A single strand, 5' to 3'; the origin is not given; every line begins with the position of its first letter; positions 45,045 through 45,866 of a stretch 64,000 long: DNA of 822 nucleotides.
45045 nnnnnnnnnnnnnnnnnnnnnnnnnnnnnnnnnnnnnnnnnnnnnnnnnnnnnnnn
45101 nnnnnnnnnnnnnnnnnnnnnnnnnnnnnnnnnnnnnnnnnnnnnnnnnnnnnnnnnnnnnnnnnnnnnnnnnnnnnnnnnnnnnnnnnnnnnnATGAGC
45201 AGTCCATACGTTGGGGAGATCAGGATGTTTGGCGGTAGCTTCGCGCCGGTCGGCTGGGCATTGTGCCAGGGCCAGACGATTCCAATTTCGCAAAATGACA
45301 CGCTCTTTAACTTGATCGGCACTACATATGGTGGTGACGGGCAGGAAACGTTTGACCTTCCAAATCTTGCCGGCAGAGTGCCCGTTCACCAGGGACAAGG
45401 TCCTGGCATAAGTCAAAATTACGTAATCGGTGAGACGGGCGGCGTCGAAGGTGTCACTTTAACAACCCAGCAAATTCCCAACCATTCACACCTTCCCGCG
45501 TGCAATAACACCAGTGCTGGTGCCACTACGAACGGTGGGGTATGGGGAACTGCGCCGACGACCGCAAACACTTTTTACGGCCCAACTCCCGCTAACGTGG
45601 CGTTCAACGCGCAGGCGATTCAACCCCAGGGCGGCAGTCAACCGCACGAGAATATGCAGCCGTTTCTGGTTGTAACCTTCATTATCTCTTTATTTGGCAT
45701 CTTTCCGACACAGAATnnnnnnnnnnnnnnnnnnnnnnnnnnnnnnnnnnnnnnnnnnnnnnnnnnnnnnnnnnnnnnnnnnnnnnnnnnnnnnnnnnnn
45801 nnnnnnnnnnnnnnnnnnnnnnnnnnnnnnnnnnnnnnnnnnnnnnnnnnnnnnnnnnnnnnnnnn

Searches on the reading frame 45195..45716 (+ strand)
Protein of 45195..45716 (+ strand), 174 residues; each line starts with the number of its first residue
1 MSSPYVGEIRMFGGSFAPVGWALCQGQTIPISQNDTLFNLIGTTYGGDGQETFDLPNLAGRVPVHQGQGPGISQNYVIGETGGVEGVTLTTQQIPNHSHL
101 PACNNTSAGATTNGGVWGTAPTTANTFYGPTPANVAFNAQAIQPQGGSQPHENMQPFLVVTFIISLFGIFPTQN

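Call 11: search_protein_families(library=pfam, proteins=[window:45195-45716:+], max_evalue=0.001)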
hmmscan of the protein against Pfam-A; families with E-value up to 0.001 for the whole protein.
window:45195-45716:+ (174 aa): 1 family
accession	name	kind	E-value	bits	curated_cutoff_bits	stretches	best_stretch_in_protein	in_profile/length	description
PF07484.17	Collar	-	2.7e-27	94.9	24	1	7-63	1-57/57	Phage Tail Collar Domain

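Call 82: search_protein_families(library=padloc, proteins=[window:45195-45716:+], max_evalue=0.01)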
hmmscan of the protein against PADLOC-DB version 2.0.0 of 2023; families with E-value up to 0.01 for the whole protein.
window:45195-45716:+ (174 aa): 0 families
